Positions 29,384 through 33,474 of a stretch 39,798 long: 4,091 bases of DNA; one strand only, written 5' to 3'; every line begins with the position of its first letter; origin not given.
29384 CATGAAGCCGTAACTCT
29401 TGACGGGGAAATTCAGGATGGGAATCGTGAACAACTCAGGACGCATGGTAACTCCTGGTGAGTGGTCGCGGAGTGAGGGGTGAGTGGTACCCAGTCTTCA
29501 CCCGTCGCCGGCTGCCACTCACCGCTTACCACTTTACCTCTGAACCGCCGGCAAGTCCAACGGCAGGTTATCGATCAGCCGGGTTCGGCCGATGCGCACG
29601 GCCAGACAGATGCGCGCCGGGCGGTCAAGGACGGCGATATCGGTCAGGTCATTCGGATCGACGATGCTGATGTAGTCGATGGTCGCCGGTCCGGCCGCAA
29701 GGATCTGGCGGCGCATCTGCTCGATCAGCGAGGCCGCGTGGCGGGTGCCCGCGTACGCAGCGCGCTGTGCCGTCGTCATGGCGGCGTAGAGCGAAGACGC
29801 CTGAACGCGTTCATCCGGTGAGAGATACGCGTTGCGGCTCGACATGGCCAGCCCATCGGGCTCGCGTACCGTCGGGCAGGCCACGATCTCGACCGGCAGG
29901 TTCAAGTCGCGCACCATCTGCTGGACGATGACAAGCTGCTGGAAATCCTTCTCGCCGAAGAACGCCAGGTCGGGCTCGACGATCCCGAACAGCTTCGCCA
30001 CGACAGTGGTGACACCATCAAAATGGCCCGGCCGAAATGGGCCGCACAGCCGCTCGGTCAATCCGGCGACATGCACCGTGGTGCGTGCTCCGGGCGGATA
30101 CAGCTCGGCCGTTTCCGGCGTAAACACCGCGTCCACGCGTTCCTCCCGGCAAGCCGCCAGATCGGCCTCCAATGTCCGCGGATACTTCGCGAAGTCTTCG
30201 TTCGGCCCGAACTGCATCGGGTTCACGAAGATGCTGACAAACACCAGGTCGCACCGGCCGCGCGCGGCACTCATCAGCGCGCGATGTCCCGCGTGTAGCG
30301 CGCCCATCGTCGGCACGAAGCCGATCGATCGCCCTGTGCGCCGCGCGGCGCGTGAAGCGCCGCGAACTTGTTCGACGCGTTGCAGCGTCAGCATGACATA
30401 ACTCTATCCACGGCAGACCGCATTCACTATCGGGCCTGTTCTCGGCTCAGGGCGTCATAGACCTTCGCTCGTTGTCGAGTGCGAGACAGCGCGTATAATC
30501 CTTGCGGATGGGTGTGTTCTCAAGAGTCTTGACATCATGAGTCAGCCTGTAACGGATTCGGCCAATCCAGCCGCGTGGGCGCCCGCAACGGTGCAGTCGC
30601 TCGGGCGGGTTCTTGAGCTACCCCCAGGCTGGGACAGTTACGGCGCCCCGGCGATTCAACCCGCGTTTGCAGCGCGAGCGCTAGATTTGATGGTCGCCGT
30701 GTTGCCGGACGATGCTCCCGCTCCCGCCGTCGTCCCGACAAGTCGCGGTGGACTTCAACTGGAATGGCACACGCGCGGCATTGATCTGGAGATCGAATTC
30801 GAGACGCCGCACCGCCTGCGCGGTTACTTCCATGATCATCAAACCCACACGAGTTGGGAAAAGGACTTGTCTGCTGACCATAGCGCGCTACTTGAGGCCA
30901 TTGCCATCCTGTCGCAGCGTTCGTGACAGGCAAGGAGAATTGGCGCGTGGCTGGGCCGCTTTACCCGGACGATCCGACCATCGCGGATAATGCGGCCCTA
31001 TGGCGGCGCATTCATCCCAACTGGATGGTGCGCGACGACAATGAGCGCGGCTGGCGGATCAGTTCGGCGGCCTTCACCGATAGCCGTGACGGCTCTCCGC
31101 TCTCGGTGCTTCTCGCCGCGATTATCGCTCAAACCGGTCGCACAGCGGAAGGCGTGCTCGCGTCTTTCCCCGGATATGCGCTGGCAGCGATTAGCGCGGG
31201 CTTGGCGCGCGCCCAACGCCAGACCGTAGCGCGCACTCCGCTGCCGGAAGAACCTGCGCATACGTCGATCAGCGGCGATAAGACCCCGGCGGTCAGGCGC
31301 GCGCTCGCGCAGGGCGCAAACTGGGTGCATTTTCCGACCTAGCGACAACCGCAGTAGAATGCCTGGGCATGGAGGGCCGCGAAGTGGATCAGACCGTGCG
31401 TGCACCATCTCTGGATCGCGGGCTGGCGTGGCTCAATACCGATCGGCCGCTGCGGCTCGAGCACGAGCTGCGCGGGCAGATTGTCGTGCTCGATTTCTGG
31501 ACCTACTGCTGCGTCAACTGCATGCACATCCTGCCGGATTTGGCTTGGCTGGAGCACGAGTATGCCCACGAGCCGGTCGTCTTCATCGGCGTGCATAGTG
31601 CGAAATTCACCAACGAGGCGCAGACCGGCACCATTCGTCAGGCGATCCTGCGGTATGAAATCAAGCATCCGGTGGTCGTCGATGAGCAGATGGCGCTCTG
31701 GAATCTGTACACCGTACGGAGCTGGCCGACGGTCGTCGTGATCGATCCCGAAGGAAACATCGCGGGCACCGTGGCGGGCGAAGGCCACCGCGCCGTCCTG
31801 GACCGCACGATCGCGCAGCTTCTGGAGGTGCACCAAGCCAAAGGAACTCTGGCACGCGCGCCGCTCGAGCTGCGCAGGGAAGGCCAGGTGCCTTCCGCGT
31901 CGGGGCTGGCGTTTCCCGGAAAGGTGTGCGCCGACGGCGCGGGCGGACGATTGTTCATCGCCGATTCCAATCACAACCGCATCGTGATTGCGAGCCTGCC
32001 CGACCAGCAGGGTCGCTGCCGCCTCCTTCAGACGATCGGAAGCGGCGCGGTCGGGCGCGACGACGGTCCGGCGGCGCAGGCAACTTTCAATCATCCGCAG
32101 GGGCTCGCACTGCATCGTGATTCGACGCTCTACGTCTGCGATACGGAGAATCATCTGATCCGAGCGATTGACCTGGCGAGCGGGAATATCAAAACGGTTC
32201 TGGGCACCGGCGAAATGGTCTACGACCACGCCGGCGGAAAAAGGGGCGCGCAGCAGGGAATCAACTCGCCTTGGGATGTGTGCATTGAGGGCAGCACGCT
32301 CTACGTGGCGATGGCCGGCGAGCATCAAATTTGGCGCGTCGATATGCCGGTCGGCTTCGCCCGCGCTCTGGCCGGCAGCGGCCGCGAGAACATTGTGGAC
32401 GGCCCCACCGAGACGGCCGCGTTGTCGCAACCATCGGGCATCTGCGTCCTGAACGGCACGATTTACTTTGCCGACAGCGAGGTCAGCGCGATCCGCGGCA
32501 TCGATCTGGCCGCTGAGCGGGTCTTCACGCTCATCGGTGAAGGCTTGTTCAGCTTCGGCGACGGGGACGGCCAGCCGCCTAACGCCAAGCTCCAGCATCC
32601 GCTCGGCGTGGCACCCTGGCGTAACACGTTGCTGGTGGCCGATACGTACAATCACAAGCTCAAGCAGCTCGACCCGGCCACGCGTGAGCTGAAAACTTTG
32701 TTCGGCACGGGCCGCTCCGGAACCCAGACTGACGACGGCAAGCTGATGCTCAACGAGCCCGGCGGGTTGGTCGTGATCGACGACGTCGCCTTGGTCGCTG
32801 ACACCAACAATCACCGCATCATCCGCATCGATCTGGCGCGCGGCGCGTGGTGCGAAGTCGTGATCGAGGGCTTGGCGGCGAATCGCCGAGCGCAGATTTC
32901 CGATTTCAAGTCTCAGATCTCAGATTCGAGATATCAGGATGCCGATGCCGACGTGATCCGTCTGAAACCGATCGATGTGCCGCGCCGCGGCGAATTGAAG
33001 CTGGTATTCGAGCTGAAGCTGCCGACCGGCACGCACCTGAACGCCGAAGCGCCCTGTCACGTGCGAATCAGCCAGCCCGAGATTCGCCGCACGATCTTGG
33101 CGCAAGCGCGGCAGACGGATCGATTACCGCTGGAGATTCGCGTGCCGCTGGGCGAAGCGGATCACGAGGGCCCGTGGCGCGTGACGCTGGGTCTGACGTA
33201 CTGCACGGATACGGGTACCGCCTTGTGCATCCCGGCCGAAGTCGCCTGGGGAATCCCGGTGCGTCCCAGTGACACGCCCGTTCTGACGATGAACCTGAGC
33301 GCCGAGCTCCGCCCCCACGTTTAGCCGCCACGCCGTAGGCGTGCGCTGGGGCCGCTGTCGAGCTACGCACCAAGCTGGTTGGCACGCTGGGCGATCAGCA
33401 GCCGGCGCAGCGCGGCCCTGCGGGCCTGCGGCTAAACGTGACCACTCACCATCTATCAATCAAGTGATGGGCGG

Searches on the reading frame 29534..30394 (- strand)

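Call 59: search_protein_families(library=pfam, proteins=[window:29534-30394:-], max_evalue=0.001)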
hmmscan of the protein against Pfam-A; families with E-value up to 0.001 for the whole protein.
window:29534-30394:- (286 aa): 1 family
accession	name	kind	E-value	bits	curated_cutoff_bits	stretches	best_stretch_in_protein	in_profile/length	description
PF02569.21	Pantoate_ligase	-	2.1e-108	362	20.7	1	4-277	3-267/268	Pantoate-beta-alanine ligase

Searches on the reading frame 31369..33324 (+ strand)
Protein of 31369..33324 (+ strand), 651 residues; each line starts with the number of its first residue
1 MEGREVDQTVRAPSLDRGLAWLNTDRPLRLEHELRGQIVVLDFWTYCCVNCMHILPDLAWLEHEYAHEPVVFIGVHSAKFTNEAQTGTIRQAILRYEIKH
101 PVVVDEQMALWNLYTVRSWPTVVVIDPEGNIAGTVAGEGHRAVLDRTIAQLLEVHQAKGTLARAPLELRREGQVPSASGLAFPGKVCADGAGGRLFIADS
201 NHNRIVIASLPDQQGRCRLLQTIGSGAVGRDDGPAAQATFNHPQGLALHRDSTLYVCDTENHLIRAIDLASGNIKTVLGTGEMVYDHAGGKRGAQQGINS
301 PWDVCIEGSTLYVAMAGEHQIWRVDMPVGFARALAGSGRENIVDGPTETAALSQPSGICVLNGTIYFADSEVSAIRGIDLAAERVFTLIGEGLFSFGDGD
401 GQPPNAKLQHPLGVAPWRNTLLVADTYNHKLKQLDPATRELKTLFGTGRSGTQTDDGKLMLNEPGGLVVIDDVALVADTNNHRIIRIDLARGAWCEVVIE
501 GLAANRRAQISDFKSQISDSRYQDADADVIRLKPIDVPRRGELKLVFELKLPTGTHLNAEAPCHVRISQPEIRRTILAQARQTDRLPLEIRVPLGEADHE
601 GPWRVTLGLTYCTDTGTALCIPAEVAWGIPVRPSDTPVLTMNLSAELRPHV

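Call 59: search_protein_families(library=pfam, proteins=[window:31369-33324:+], max_evalue=0.001)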
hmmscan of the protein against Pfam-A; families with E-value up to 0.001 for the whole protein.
window:31369-33324:+ (651 aa): 7 families
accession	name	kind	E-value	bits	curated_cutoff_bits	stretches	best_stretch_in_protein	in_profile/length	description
PF01436.27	NHL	-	5.4e-28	96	20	2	240-265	1-26/28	NHL repeat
PF13905.12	Thioredoxin_8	-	1.5e-15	57.7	27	1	36-131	1-94/94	Thioredoxin-like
PF00578.27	AhpC-TSA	-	1.4e-09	38.4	26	1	32-132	21-122/124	AhpC/TSA family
PF25021.1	TEN_NHL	-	5.3e-08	32.7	27.1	1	231-283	132-181/357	Teneurin NHL domain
PF08534.16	Redoxin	-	7e-06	26.3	26.6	1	28-139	21-136/148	Redoxin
PF00085.26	Thioredoxin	-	0.00034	21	23.5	0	37-89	19-70/103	Thioredoxin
PF08450.18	SGL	-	0.00058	20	26.3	0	240-324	133-210/246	SMP-30/Gluconolactonase/LRE-like region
